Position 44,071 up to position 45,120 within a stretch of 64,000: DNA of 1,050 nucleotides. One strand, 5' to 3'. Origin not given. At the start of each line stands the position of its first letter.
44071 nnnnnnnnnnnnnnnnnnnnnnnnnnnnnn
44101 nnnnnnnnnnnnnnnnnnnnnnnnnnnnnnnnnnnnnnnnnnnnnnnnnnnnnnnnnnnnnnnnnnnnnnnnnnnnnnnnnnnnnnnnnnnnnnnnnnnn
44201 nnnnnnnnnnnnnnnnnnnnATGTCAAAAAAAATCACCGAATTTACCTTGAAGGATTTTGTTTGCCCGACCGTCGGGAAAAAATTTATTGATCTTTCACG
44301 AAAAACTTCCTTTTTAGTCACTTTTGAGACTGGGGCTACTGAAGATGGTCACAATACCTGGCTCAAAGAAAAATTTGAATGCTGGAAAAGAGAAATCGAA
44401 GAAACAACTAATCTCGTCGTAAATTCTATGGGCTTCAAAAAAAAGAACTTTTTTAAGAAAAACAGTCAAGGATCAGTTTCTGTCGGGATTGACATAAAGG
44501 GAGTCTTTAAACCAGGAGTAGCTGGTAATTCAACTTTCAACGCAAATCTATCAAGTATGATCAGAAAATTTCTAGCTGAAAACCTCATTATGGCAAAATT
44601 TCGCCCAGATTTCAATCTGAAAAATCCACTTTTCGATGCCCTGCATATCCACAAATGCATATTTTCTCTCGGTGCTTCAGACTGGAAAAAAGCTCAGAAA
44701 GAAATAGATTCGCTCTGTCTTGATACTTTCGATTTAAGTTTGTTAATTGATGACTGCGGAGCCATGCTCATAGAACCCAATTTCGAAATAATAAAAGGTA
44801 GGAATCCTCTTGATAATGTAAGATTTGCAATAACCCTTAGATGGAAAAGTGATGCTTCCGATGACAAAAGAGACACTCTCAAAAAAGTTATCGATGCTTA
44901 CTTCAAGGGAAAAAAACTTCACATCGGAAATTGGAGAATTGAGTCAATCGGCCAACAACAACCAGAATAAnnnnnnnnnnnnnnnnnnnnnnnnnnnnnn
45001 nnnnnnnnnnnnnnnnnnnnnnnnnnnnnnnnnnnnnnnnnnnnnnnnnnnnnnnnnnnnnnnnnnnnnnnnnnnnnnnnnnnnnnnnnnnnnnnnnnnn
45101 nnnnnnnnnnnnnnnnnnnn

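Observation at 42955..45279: Cluster of four unrecognisable genes in two convergent mini-operons between the dcw cluster and a NUDIX gene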

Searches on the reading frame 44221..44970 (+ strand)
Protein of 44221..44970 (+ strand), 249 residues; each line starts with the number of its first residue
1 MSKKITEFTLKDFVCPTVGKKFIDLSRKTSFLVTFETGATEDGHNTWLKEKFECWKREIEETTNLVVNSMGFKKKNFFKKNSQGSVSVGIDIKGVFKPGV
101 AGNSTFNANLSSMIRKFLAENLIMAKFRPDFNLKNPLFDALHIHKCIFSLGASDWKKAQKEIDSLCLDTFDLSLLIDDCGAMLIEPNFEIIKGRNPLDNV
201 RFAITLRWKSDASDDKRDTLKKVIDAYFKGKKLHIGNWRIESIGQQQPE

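Call 3: search_protein_families(library=pfam, proteins=[window:44221-44970:+], max_evalue=1)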
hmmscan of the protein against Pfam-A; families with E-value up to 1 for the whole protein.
window:44221-44970:+ (249 aa): 1 family
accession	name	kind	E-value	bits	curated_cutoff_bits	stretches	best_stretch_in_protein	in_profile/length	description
PF19126.5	DUF5810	-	0.19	12.3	26.9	1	13-60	3-49/66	Family of unknown function (DUF5810)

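Call 4: search_protein_families(library=ncbifam, proteins=[window:44221-44970:+], max_evalue=1)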
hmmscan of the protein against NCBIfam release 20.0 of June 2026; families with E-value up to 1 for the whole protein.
window:44221-44970:+ (249 aa): 1 family
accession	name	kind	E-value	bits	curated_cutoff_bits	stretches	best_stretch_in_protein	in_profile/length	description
NF047998.1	RDAC_fam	subfamily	0.025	14.6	26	1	205-235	34-63/74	RDAC family protein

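Call 5: search_protein_families(library=padloc, proteins=[window:44221-44970:+], max_evalue=1)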
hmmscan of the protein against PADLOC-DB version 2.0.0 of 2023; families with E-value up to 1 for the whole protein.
window:44221-44970:+ (249 aa): 0 families

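Call 9: find_homologous_proteins(query=window:44221-44970:+, max_evalue=0.01)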
Query window:44221-44970:+ (249 aa): 2 proteins with E <= 0.01 among 273 candidates.
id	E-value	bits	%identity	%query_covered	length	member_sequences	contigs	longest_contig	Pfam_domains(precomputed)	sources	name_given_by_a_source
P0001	1.2e-164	564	100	100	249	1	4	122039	-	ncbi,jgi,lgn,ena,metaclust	metaclust:\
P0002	1.3e-47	180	40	94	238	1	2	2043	-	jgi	-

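Call 11: find_encoding_contigs(protein=P0002, flank=10000)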
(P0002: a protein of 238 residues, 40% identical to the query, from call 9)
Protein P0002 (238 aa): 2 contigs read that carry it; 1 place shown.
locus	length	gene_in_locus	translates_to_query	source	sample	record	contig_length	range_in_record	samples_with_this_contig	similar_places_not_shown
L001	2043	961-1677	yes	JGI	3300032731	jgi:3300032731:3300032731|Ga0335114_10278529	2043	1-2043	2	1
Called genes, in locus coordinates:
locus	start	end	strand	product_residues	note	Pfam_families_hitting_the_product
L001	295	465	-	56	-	-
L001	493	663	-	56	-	-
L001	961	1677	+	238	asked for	-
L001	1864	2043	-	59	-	?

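Call 12: find_encoding_contigs(protein=P0001, flank=10000)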
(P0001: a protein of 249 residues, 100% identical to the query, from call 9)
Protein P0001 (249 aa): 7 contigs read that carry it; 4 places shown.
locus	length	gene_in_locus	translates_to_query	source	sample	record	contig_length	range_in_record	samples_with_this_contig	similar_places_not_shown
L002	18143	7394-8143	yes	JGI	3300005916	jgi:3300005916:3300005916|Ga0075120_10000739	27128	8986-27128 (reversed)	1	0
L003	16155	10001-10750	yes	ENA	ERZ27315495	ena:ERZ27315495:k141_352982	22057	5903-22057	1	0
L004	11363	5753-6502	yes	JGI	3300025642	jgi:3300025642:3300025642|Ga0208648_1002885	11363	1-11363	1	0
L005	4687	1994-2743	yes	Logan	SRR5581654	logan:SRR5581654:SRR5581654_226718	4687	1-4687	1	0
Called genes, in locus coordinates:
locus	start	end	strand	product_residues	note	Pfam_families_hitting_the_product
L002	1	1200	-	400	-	?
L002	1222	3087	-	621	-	PF03717:PBP_dimer, PF00905:Transpeptidase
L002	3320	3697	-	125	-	PF04977:DivIC (weak)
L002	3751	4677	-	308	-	PF01728:FtsJ (weak), PF01795:Methyltransf_5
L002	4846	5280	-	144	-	PF02381:MraZ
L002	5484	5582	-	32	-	-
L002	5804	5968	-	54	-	-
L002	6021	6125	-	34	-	-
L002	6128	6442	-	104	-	-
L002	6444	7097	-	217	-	-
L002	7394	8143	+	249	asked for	-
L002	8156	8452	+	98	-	-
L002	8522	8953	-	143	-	PF00293:NUDIX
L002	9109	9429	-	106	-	-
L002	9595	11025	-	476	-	PF03979:Sigma70_r1_1 (weak), PF00140:Sigma70_r1_2, PF04542:Sigma70_r2, PF04539:Sigma70_r3, PF04545:Sigma70_r4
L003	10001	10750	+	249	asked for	-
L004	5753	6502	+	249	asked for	-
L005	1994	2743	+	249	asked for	-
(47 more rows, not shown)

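Call 20: find_related_loci(query=A1, collection=metagenome_contigs, flank=10000)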
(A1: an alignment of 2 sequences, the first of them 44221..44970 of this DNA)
Query A1 (249 aa) in metagenome_contigs; peptide patterns used: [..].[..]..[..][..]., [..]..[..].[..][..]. (x = any residue, [..] = any of these).
166 stretches matched a pattern, but none encodes a relative of the query by tblastn (E <= 1e-3).

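Call 27: predict_structure(alignment_id=A1)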
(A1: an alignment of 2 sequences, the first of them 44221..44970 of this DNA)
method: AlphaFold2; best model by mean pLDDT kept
length: 249 residues; sequences in the alignment: 2
mean_pLDDT: 48.8   pTM: 0.35
mean pLDDT of the five models: 48.8, 47.8, 45.1, 40.3, 38.9
residues with pLDDT >= 90: 0; 70-90: 0; 50-70: 117; < 50: 132
segments of 3 or more residues with pLDDT < 50: 1-22, 29-32, 62-64, 74-82, 93-110, 123-145, 169-188, 192-198, 236-238, 240-249
pLDDT, mean of each block of 10 residues (from residue 1): 37 44 50 51 54 57 52 43 51 47 44 53 44 34 48 54 51 47 47 47 54 59 63 52 36
secondary structure, 60 per line:
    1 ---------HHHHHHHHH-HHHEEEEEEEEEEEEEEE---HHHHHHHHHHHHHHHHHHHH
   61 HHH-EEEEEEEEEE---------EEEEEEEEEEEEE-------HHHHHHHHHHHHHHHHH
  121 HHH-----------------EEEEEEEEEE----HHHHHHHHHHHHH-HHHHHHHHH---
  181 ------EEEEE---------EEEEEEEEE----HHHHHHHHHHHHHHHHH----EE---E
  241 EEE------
elements in order: H10-18 E23-37 H41-63 E65-74 E84-96 H104-123 E141-150 H155-167 H169-177 E187-191 E201-209 H214-230 E240-243
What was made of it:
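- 44221..44970 (+): p249: first gene of unit B, a soluble basic protein (pI 9.2). Its longest conserved runs are TSFLVTF, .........-x-H, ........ and ITLRWK. The AF2 model is low confidence (pLDDT 48.8) with an alpha/beta topology (call 27).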

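Call 32: search_protein_families(library=phrogs, proteins=[window:44221-44970:+, P0002], max_evalue=1)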
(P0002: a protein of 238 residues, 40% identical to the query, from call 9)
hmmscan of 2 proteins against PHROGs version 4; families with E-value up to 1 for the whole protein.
window:44221-44970:+ (249 aa): 0 families

P0002 (238 aa): 0 families

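Call 36: search_solved_structures(query=A1, max_evalue=10)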
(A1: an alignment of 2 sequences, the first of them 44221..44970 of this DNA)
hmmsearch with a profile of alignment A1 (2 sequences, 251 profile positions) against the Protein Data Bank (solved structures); distinct sequences matched with E-value up to 10: 14.
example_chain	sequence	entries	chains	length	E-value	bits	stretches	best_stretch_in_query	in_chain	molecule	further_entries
6jrl_A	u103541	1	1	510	0.94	11.7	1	153-195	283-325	3,4-dihydroxyphenylacetaldehyde synthase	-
8c9x_A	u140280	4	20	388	1.1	11.4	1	153-190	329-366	Neuronal acetylcholine receptor subunit alpha-7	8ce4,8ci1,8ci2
9qto_A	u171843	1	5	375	1.4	11.1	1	153-190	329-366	Neuronal acetylcholine receptor subunit alpha-7,CHRNA7 (exons 5-10) and FAM7A (exons A-E)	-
8cau_A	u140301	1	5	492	1.6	10.9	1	153-190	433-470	Neuronal acetylcholine receptor subunit alpha-7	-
7rpm_A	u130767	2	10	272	1.6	10.9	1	153-190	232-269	Neuronal acetylcholine receptor subunit alpha-7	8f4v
9vix_A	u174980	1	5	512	1.8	10.7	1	153-190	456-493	Neuronal acetylcholine receptor subunit alpha-7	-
9viq_A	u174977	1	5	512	1.8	10.7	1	153-190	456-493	Neuronal acetylcholine receptor subunit alpha-7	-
9iir_A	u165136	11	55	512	1.8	10.7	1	153-190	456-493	Neuronal acetylcholine receptor subunit alpha-7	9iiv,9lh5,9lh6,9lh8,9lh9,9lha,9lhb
9qtn_A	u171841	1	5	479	1.9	10.6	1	153-190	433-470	Neuronal acetylcholine receptor subunit alpha-7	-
9j37_A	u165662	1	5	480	1.9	10.6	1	153-190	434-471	Neuronal acetylcholine receptor subunit alpha-7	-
8ut1_A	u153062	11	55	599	2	10.6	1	153-190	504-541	Neuronal acetylcholine receptor subunit alpha-7,Soluble cytochrome b562 fusion | Neuronal acetylcholine receptor subunit alpha-7,Soluble cytochrome b562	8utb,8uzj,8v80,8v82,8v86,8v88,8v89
9nx1_B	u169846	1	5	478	2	10.6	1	153-190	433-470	Neuronal acetylcholine receptor subunit alpha-7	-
43sn_A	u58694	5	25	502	2.1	10.5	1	153-190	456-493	Neuronal acetylcholine receptor subunit alpha-7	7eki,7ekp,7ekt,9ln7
9nx0_A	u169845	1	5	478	2.1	10.5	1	153-190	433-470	Neuronal acetylcholine receptor subunit alpha-7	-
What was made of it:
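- There is no sequence match to any RiPP enzyme family (calls 3, 4, 36).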

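Call 40: search_dna_similar(query=window:44221-44970:+, collection=phages, mode=protein, max_evalue=0.01)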
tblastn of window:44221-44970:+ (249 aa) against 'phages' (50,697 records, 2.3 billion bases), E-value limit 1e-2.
No match.

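Call 54: find_related_loci(query=A1, collection=viral_contigs, flank=8000)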
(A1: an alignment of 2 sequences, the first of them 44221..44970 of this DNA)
Query A1 (249 aa) in viral_contigs; peptide patterns used: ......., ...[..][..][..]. (x = any residue, [..] = any of these).
204 stretches matched a pattern, but none encodes a relative of the query by tblastn (E <= 1e-3).

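Call 57: list_cluster_members(proteins=[window:44221-44970:+, window:44983-45279:+, window:43271-43924:-, window:42955-43269:-, P0002, P0006, P0005])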
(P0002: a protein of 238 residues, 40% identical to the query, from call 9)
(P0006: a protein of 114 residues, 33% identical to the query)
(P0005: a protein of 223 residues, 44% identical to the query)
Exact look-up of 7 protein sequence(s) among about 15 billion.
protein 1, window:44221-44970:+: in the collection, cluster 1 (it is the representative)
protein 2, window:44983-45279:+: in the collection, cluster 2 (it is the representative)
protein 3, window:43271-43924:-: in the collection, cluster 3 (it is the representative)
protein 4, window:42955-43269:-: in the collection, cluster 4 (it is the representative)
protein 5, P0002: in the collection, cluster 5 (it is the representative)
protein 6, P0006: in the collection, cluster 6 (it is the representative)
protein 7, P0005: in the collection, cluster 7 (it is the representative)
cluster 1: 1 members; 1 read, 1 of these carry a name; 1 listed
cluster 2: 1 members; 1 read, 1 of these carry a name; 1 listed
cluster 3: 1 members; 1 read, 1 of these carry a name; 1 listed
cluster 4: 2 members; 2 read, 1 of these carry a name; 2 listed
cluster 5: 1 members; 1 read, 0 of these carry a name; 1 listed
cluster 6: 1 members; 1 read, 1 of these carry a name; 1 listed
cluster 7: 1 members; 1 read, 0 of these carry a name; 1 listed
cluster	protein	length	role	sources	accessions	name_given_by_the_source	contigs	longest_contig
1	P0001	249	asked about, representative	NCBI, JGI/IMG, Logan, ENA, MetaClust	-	\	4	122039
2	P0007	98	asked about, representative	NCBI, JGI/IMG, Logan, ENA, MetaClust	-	\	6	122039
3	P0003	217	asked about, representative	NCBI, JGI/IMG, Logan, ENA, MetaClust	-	\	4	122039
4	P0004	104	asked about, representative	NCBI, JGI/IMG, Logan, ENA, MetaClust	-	\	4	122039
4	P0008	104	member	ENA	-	-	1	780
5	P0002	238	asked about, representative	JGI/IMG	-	-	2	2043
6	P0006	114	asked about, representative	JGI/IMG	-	hypothetical protein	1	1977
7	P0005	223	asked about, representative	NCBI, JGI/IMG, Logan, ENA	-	-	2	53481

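Call 68: search_protein_families(library=pfam, proteins=[P0002, L001:295-465:-, L001:493-663:-], max_evalue=1)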
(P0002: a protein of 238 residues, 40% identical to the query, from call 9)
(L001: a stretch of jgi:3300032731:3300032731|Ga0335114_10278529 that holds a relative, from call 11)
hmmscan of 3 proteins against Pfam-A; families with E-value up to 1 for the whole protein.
P0002 (238 aa): 0 families

L001:295-465:- (56 aa): 0 families

L001:493-663:- (56 aa): 1 family
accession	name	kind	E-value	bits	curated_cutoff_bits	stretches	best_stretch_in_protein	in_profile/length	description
PF14567.11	SUKH_5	-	0.051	13.8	27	1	29-53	17-41/142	SMI1-KNR4 cell-wall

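Call 69: fold_search(model_id=the predicted structure, library=pdb)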
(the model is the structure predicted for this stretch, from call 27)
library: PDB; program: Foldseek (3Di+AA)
matches with E <= 10: 1273; with E <= 0.001: 1
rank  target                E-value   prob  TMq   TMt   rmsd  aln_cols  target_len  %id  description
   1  2nyi_B                7.2e-04  0.98  0.24  0.32  16.1       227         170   10  Crystal Structure of an Unknown Protein from Galdieria sulphuraria (released 2006-12-12)
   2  2dt9_A                2.9e-03  0.80  0.20  0.28  12.5       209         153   10  Crystal structure of the regulatory subunit of aspartate kinase from Thermus flavus (released 2007-07-17)
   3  2nyi_A                3.1e-03  0.93  0.24  0.32  16.7       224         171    8  Crystal Structure of an Unknown Protein from Galdieria sulphuraria (released 2006-12-12)
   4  3mcs_B                4.4e-03  0.72  0.23  0.25  14.9       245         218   13  Crystal structure of Putative monooxygenase (FN1347) from FUSOBACTERIUM NUCLEATUM SUBSP. NUCLEATUM ATCC 25586 at 2.55  (released 2010-05-19)
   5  3mcs_A                5.3e-03  0.69  0.23  0.25  15.1       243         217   13  Crystal structure of Putative monooxygenase (FN1347) from FUSOBACTERIUM NUCLEATUM SUBSP. NUCLEATUM ATCC 25586 at 2.55  (released 2010-05-19)
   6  1u8s_B                5.9e-03  0.87  0.24  0.33  16.9       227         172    8  Crystal structure of putative glycine cleavage system transcriptional repressor (released 2004-08-17)
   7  8ukm_A                9.6e-03  0.60  0.21  0.26  17.0       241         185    6  T33-ml30 - Designed Tetrahedral Protein Cage Using Machine Learning Algorithms (released 2024-03-06)
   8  3qmq_C                1.2e-02  0.99  0.25  0.51   5.2       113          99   16  Crystal Structure of E. coli LsrG (released 2011-04-13)
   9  9mhr_B                1.3e-02  0.60  0.24  0.27  14.1       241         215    9  G169L variant of Coproheme Decarboxylase from Streptomyces Coelicolor in complex with Monovinyl, Monopropionate Deuter (released 2025-10-22)
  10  7bfe_A                1.6e-02  0.99  0.24  0.55   4.6       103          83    6  Circular permutant of ribosomal protein S6, P54-55 truncated, L21A mutant. (released 2022-07-13)
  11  3hds_C                1.6e-02  0.98  0.27  0.52   5.3       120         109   16  Crystal structure of 4-methylmuconolactone methylisomerase in complex with MES (released 2009-09-29)
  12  3hfk_C                1.7e-02  0.98  0.27  0.52   5.2       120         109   15  Crystal structure of 4-methylmuconolactone methylisomerase (H52A) in complex with 4-methylmuconolactone (released 2009-09-29)
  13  2op5_C                1.7e-02  0.98  0.27  0.46   5.4       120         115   12  CRYSTAL STRUCTURE OF A DIMERIC FERREDOXIN-LIKE PROTEIN (JCVI_PEP_1096672785533) FROM UNCULTURED MARINE ORGANISM AT 2.2 (released 2007-02-06)
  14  9mhq_A                1.7e-02  0.57  0.24  0.27  15.9       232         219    9  G169V variant of Streptomyces coelicolor coproheme decarboxylase in complex with Monovinyl, Monopropionate Deuteroheme (released 2025-10-22)
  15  6fxj_B                1.7e-02  0.33  0.22  0.23  16.8       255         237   10  Structure of coproheme decarboxylase from Listeria monocytogenes in complex with iron coproporphyrin III (released 2019-07-10)
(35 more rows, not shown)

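Call 70: find_encoding_contigs(protein=P0008, flank=3000)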
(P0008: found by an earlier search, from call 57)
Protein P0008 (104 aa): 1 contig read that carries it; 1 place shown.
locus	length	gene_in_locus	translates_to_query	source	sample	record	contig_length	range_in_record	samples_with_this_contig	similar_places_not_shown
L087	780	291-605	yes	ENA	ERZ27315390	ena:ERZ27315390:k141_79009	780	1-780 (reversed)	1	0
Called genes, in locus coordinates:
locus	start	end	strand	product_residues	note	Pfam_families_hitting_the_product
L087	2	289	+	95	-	?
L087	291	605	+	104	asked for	-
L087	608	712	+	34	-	-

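Call 80: search_dna_similar(query=window:44221-44970:+, collection=plasmids, mode=protein, max_evalue=0.01)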
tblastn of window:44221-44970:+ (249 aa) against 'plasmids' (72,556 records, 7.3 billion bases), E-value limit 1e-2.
No match.

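Call 87: search_protein_families(library=ncbifam, proteins=[P0002], max_evalue=0.1)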
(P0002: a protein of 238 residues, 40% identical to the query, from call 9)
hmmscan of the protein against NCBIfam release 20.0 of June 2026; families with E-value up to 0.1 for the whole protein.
P0002 (238 aa): 0 families

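Call 88: search_protein_families(library=padloc, proteins=[P0002], max_evalue=0.1)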
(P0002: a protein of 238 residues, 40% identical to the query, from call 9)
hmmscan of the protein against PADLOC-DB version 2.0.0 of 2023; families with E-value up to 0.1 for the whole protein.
P0002 (238 aa): 0 families
